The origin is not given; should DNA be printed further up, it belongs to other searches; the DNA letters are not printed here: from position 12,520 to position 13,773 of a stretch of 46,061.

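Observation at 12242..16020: Five-gene translationally coupled operon: GT2, pseudo-GT2, small anchored protein, HTTM, DCC (candidate undescribed system)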

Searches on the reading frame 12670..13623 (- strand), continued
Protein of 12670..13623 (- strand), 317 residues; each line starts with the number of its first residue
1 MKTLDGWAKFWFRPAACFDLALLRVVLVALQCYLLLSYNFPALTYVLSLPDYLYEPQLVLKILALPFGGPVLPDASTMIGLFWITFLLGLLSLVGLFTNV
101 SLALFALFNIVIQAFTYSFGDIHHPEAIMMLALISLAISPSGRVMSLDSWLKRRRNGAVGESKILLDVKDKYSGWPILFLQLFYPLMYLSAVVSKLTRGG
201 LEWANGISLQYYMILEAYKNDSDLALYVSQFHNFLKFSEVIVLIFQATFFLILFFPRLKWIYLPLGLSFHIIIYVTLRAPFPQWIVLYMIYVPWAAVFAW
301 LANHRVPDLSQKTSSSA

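Call 38: fold_search(model_id=the predicted structure, library=pdb)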
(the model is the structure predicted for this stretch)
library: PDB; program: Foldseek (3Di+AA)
matches with E <= 10: 37; with E <= 0.001: 3
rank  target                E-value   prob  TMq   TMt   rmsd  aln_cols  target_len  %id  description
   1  9l24_A                6.1e-04  1.00  0.68  0.34   7.9       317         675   17  cryo-EM structure of Vitamin K-dependent gamma-carboxylase complexed with Matrix Gla protein (released 2025-10-22)
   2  9l21_A                8.7e-04  1.00  0.61  0.30   9.4       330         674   18  cryo-EM structure of Vitamin K-dependent gamma-carboxylase complexed with factor IX (released 2025-10-22)
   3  9l20_A                9.9e-04  1.00  0.67  0.34   8.0       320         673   17  cryo-EM structure of Vitamin K-dependent gamma-carboxylase complexed with anisindione (released 2025-10-22)
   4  9bvo_A                2.6e-03  1.00  0.62  0.33   8.0       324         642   17  Vitamin K-dependent gamma-carboxylase in apo state (released 2025-01-22)
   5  9wf3_A                3.8e-03  1.00  0.68  0.35   6.2       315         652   17  Cryo-EM structure of GGCX-FIX complex (released 2026-04-01)
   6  9wfc_A                3.8e-03  1.00  0.68  0.35   6.2       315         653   17  Cryo-EM structure of GGCX-MGP complex (released 2026-04-01)
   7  9bur_A                4.1e-03  1.00  0.68  0.34   6.3       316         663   16  Structure of GGCX-BGP complex (released 2025-01-29)
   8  9mqb_A                4.3e-03  1.00  0.65  0.32   6.9       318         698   16  Vitamin K-dependent gamma-carboxylase with Osteocalcin (mutant) and vitamin K hydroquinone and calcium (released 2025-10-08)
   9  9l6s_A                4.5e-03  1.00  0.66  0.34   6.5       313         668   17  double-mutant (K217A & K218A) Vitamin K-dependent gamma-carboxylase in complex with coagulation factors X and vitamin  (released 2025-10-08)
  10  9bvk_A                5.1e-03  1.00  0.65  0.32   6.8       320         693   16  Vitamin K-dependent gamma-carboxylase with factor IX propeptide and glutamate-rich region and with vitamin K hydroquin (released 2025-01-22)
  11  9bvq_A                5.3e-03  1.00  0.63  0.32   8.0       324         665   15  Vitamin K-dependent gamma-carboxylase with TMG2 propeptide and glutamate-rich region (released 2025-01-22)
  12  9l6q_A                8.2e-03  1.00  0.64  0.32   5.7       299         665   18  Vitamin K-dependent gamma-carboxylase in complex with Coagulation factor IX and vitamin K (released 2025-10-08)
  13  9bux_A                1.6e-02  1.00  0.66  0.34   7.0       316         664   17  Structure of GGCX-BGP-menaquinone-4 epoxide complex (released 2025-01-29)
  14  9l6r_A                2.2e-02  1.00  0.67  0.33   6.4       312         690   17  double-mutant (K217A & K218A) Vitamin K-dependent gamma-carboxylase in complex with Coagulation factor IX and vitamin  (released 2025-10-08)
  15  9l1y_A                6.9e-02  1.00  0.60  0.32   8.1       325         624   14  Vitamin K-dependent gamma-carboxylase apo status (released 2025-10-22)
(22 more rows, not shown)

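Call 39: search_solved_structures(query=P0097, max_evalue=10, show_alignments=2)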
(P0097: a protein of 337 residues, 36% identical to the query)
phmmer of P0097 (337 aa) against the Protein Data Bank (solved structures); distinct sequences matched with E-value up to 10: 0.

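Call 43: search_protein_families(library=ncbifam, alignment_id=A1, max_evalue=1)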
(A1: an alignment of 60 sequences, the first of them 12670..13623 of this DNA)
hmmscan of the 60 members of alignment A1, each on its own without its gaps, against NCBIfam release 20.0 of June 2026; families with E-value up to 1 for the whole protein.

A. member 1, window:12670-13623:- (317 aa): 0 families

B. families by the number of members that match (of 60 scanned): 7 families
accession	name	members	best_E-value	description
TIGR04033.1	export_SdpB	10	1.3e-06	sporulation-delaying protein SdpB family protein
NF033836.1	polymyxin_MCR9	3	0.088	MCR-9 family phosphoethanolamine--lipid A transferase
NF041179.1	TQO_large_DoxD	2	0.0014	thiosulfate:quinone oxidoreductase large subunit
NF049986.1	memb_Rv1678_C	2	0.63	Rv1678 family membrane protein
NF053859.1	polymyxin_MCR13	2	0.65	MCR-13 family phosphoethanolamine--lipid A transferase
NF007826.0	PRK10535.1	1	0.32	macrolide ABC transporter ATP-binding protein/permease MacB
NF007886.0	PRK10591.1-5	1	0.33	hypothetical protein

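Call 78: search_protein_families(library=pfam, proteins=[L025:327-1910:-, L025:1977-3704:-, L025:3753-4736:+, L025:4496-6088:+, L025:5913-7655:+, L025:7668-9350:+, L025:11595-12881:-, L025:13130-14605:-, L025:15456-17186:-, L025:17046-18137:+], max_evalue=0.001)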
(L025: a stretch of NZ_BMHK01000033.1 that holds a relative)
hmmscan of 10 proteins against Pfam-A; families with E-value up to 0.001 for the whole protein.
L025:327-1910:- (527 aa): 2 families
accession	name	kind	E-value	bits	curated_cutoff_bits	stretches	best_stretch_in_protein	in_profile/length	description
PF01204.24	Trehalase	-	2e-145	486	21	1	45-515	2-511/512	Trehalase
PF22422.2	MGH1-like_GH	-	1.6e-13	51.4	27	1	144-470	7-330/356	Mannosylglycerate hydrolase MGH1-like glycoside hydrolase domain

L025:1977-3704:- (575 aa): 1 family
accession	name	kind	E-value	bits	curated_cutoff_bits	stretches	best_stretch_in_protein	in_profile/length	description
PF02417.20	Chromate_transp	-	2.2e-77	259.2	28.6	2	150-314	2-166/166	Chromate transporter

L025:3753-4736:+ (327 aa): 4 families
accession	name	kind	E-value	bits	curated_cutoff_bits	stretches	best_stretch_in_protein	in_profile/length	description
PF00535.33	Glycos_transf_2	-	1.2e-31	110.4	23.3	1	43-166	1-128/168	Glycosyl transferase family 2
PF13641.12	Glyco_tranf_2_3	-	1.6e-20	74.6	27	1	40-255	1-227/230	Glycosyltransferase like family 2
PF10111.15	Glyco_tranf_2_2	-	3.2e-07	30.6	27.3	1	43-225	1-202/276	Glycosyltransferase like family 2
PF13632.12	Glyco_trans_2_3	-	1.6e-05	25.2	27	1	119-279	1-153/198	Glycosyl transferase family group 2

L025:4496-6088:+ (530 aa): 6 families
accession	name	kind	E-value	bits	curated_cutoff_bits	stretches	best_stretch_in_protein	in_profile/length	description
PF00534.26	Glycos_transf_1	-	8.1e-35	120.3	26.4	1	340-503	15-171/172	Glycosyl transferases group 1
PF13692.12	Glyco_trans_1_4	-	9.1e-34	117.2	27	1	342-489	3-141/142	Glycosyl transferases group 1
PF13439.12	Glyco_transf_4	-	4.5e-15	56.5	28.5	1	207-327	43-168/170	Glycosyltransferase Family 4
PF20706.3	GT4-conflict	-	3.5e-10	39.8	26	1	305-470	158-327/385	Family 4 Glycosyltransferase in conflict systems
PF13524.12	Glyco_trans_1_2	-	4.7e-09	36.8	25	1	373-512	14-136/144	Glycosyl transferase-like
PF13579.12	Glyco_trans_4_4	-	9.8e-08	32.9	29.7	1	210-323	39-157/158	Glycosyl transferase 4-like domain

L025:5913-7655:+ (580 aa): 2 families
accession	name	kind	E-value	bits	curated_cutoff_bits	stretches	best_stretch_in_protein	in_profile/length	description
PF13440.11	Polysacc_synt_3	-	1.5e-78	264.4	23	1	133-425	1-293/293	Polysaccharide biosynthesis protein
PF01943.22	Polysacc_synt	-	4.4e-34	118.6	28.2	1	110-375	2-273/274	Polysaccharide biosynthesis protein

L025:7668-9350:+ (560 aa): 0 families

L025:11595-12881:- (428 aa): 1 family
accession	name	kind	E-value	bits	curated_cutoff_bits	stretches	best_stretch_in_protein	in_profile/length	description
PF13578.12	Methyltransf_24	-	1.7e-10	42.2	26.3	1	95-207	1-104/105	Methyltransferase domain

L025:13130-14605:- (491 aa): 3 families
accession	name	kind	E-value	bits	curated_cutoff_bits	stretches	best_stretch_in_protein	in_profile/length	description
PF03734.19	YkuD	-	5.6e-25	89.1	23.4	1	271-411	2-139/146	L,D-transpeptidase catalytic domain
PF20142.4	Scaffold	-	8.9e-15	56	24.6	1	43-158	14-138/139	Scaffold domain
PF01471.23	PG_binding_1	-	0.00028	21.4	23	1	189-243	5-57/57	Putative peptidoglycan binding domain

L025:15456-17186:- (576 aa): 0 families

L025:17046-18137:+ (363 aa): 3 families
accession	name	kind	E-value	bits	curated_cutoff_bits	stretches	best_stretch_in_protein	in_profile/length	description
PF17773.7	UPF0176_N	-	4.6e-28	97.9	26.2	1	52-141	3-92/92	UPF0176 acylphosphatase like domain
PF00581.25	Rhodanese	-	7.5e-10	39.6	22.2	1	161-260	2-101/102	Rhodanese-like domain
PF12368.13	Rhodanese_C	-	0.00061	20.5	26.9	0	270-323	1-56/66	Rhodanase C-terminal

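Call 82: search_dna_similar(query=window:12670-13623:-, collection=plasmids, mode=protein, max_evalue=1, max_rows=25)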
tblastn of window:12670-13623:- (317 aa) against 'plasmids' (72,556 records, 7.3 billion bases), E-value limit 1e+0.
Records with a match: 1; places in all: 1; records where one place covers at least 80% of the query: 1.
Best place of each record, by identity: <60% 1.
By first word of the organism name: Novosphingobium 1.
By predicted mobility (MOB-suite, as given by PLSDB): non-mobilizable 1.
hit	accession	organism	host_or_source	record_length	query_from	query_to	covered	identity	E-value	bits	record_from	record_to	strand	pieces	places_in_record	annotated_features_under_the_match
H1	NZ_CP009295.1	Novosphingobium pentaromativorans US6-1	mud sediment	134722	7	301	93%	42.3%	5e-56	202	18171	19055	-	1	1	hypothetical protein (x2)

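Call 83: get_annotated_region(hit=H1, flank=14000)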
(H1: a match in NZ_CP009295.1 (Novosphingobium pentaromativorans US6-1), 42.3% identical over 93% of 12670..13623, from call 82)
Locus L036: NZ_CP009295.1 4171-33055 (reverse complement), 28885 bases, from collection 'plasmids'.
description: Novosphingobium pentaromativorans US6-1 plasmid pLA5, complete sequence
organism: Novosphingobium pentaromativorans US6-1 (NCBI taxid 1088721)
taxonomy: Bacteria; Pseudomonadota; Alphaproteobacteria; Sphingomonadales; Sphingomonadaceae; Novosphingobium; Novosphingobium pentaromativorans; Novosphingobium pentaromativorans US6-1
host: -; source: mud sediment; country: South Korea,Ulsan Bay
typing (MOB-suite, as given by PLSDB): non-mobilizable; replicon rep_cluster_545
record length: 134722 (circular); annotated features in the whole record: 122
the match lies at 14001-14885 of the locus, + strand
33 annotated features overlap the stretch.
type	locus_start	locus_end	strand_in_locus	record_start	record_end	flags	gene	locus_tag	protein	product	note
CDS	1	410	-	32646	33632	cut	-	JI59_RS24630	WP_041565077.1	KpsF/GutQ family sugar-phosphate isomerase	GO:0005975 - carbohydrate metabolic process [Evidence IEA]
CDS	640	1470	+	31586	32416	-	kdsA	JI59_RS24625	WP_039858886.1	3-deoxy-8-phosphooctulonate synthase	GO:0009058 - biosynthetic process [Evidence IEA]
CDS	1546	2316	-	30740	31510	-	-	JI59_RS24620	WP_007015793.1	aspartyl/asparaginyl beta-hydroxylase domain-containing protein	-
CDS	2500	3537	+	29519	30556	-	-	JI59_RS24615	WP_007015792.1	phytanoyl-CoA dioxygenase family protein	-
CDS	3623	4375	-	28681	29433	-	-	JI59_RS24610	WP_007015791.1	GNA1162 family protein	-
CDS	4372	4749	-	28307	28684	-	-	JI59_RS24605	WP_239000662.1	DUF4810 domain-containing protein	-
CDS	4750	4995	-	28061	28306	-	-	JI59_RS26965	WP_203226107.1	hypothetical protein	-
CDS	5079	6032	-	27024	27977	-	-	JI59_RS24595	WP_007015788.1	CsgG/HfaB family protein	-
CDS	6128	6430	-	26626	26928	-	-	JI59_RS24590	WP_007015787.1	hypothetical protein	-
CDS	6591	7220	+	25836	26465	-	-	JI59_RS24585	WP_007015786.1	outer membrane beta-barrel protein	-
CDS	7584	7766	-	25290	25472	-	-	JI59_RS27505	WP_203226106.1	hypothetical protein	-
CDS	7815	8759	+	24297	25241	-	-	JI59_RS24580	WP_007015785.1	glycosyltransferase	-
CDS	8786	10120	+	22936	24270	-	-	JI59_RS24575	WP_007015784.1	glycosyltransferase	-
CDS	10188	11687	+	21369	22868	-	-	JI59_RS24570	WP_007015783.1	lipopolysaccharide biosynthesis protein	-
CDS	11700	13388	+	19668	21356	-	-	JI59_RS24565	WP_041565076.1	hypothetical protein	-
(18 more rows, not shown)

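Call 91: find_encoding_contigs(protein=P0035, flank=10000, max_places=1)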
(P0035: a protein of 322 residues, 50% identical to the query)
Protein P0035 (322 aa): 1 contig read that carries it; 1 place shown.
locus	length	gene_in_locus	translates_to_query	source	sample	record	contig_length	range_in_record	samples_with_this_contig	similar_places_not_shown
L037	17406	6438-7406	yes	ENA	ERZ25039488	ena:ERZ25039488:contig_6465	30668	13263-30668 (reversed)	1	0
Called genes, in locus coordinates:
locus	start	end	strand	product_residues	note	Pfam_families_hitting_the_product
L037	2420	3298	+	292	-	PF14099:Polysacc_lyase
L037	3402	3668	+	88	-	PF01527:HTH_Tnp_1, PF02796:HTH_7 (weak), PF13384:HTH_23 (weak), PF13551:HTH_29 (weak), PF13518:HTH_28 (weak)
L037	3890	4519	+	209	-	PF00665:rve, PF13683:rve_3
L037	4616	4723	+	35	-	-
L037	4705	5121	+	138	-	PF13276:HTH_21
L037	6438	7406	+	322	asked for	PF05090:HTTM (weak)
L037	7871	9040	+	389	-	PF00535:Glycos_transf_2, PF26629:GT2_TM_C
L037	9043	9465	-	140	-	PF04138:GtrA_DPMS_TM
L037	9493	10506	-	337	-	PF00535:Glycos_transf_2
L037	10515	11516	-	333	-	PF00535:Glycos_transf_2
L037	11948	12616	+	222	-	PF05345:He_PIG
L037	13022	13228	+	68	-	-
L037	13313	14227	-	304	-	PF01040:UbiA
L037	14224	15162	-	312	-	PF02628:COX15-CtaA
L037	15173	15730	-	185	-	PF26971:TM-like_Thioredoxin-like_C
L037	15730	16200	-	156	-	PF02104:SURF1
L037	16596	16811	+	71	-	PF11137:DUF2909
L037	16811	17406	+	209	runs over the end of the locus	PF00892:EamA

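Call 92: find_encoding_contigs(protein=P0066, flank=10000, max_places=1)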
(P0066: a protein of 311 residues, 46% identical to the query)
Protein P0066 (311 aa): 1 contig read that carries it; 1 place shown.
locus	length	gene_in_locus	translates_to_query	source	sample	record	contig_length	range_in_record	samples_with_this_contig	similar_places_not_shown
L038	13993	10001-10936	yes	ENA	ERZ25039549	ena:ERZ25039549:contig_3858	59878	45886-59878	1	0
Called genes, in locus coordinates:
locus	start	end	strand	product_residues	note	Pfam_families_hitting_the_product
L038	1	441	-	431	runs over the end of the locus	PF25275:Golvesin_C, PF13472:Lipase_GDSL_2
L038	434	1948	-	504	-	PF25275:Golvesin_C, PF18981:InlK_D3 (faint), PF18911:PKD_4, PF22352:K319L-like_PKD (faint), PF25275:Golvesin_C, PF18911:PKD_4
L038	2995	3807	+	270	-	PF13489:Methyltransf_23, PF08241:Methyltransf_11, PF08242:Methyltransf_12, PF13649:Methyltransf_25, PF13847:Methyltransf_31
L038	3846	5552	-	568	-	PF04616:Glyco_hydro_43 (faint), PF24793:GINT1_N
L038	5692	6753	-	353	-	PF04230:PS_pyruv_trans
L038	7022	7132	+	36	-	-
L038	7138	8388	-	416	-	PF00534:Glycos_transf_1, PF13692:Glyco_trans_1_4, PF13524:Glyco_trans_1_2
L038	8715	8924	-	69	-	-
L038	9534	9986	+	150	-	-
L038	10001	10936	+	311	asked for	-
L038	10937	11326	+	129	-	PF04134:DCC1-like (weak)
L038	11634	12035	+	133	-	-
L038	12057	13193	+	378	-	PF00535:Glycos_transf_2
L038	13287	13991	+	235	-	?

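Call 93: find_encoding_contigs(protein=P0089, flank=10000, max_places=1)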
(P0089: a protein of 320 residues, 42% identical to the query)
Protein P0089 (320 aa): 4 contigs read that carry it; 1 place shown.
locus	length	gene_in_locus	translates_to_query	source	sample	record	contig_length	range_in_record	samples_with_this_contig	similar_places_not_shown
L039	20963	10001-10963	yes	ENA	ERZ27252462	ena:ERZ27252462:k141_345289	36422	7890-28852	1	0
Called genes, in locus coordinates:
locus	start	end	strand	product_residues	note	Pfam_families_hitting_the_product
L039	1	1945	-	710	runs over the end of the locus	PF01627:Hpt, PF02895:H-kinase_dim, PF02518:HATPase_c, PF01584:CheW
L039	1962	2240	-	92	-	PF01740:STAS (weak), PF13466:STAS_2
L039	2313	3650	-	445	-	PF00672:HAMP (faint), PF00015:MCPsignal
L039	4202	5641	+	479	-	PF00330:Aconitase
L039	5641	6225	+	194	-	PF00694:Aconitase_C, PF27512:LeuD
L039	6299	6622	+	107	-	PF07345:ATPaseInh_sub_z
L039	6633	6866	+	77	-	PF01722:BolA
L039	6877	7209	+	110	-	PF00462:Glutaredoxin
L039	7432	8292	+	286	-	PF00753:Lactamase_B, PF17778:WHD_BLACT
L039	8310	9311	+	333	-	PF02445:NadA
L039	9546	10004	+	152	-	-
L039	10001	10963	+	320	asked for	PF05090:HTTM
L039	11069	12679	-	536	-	PF00884:Sulfatase (faint), PF01663:Phosphodiest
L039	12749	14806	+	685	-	PF11412:DsbD_N, PF02683:DsbD_TM, PF13899:Thioredoxin_7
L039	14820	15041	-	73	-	-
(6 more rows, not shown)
